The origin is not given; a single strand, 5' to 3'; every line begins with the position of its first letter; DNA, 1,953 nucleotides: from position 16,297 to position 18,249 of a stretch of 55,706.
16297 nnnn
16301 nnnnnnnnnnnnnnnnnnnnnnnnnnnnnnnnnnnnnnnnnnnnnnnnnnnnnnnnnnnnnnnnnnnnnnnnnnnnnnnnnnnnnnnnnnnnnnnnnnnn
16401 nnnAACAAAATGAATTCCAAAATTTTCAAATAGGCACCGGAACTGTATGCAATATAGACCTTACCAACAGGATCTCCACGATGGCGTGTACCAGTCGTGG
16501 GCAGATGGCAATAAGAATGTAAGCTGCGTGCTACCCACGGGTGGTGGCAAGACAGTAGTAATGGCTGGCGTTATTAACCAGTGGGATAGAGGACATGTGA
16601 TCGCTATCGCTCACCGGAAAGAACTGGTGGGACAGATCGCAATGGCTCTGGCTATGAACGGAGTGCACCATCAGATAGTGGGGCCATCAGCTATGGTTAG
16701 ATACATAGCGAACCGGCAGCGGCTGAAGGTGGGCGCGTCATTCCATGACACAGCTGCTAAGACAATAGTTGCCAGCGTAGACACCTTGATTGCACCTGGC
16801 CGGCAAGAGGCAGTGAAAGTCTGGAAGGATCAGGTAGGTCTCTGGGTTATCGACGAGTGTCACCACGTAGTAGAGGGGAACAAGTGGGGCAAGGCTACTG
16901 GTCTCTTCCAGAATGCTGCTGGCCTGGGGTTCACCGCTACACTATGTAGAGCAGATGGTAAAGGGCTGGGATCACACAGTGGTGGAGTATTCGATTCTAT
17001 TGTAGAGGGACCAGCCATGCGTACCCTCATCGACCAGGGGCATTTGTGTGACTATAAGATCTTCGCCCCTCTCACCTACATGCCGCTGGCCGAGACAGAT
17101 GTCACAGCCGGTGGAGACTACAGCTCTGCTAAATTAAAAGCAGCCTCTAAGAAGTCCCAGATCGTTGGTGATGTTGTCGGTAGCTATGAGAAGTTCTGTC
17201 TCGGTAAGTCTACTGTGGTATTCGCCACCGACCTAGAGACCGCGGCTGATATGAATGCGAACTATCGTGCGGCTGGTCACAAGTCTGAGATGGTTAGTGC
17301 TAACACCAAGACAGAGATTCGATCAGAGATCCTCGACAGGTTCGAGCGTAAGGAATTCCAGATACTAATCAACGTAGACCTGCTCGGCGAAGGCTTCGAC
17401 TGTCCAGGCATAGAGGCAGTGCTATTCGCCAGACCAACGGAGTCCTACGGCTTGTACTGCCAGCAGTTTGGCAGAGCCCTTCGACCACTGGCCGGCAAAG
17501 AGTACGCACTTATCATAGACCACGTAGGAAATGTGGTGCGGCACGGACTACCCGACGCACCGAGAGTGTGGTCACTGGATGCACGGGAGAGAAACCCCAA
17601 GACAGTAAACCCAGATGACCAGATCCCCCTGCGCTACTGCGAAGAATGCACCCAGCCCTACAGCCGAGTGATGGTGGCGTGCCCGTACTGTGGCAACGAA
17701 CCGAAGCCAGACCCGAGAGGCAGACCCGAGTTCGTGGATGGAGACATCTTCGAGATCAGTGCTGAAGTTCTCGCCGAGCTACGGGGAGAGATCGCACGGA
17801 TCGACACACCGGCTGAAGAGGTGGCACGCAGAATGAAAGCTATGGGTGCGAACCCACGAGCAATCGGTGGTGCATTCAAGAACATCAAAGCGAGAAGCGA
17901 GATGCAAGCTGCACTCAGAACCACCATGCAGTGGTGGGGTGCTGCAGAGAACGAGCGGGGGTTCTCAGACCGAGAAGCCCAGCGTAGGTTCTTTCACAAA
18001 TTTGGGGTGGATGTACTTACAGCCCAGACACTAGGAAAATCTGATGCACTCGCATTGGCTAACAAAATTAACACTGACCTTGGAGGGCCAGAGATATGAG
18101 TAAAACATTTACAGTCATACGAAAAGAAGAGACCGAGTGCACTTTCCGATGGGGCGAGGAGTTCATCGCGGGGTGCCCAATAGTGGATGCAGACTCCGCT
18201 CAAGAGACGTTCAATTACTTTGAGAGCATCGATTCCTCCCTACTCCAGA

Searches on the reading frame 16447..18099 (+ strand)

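Call 14: search_protein_families(library=phrogs, proteins=[window:16447-18099:+], max_evalue=0.001)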
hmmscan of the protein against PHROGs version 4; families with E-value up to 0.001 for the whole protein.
window:16447-18099:+ (550 aa): 6 families
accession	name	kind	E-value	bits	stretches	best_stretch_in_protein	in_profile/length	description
phrog_16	-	DNA, RNA and nucleotide metabolism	2e-86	292.1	1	1-524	271-711/986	DNA helicase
phrog_9690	-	DNA, RNA and nucleotide metabolism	5.3e-16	59.5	1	119-362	30-271/306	DNA helicase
phrog_3830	-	unknown function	8.5e-08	31.8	0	267-361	601-695/1032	-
phrog_16694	-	unknown function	1.2e-06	27.7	0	282-360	593-675/1010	-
phrog_2488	-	DNA, RNA and nucleotide metabolism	0.00022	21.1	0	3-39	19-55/579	DNA helicase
phrog_27849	-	unknown function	0.00023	20.4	0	30-64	40-73/664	-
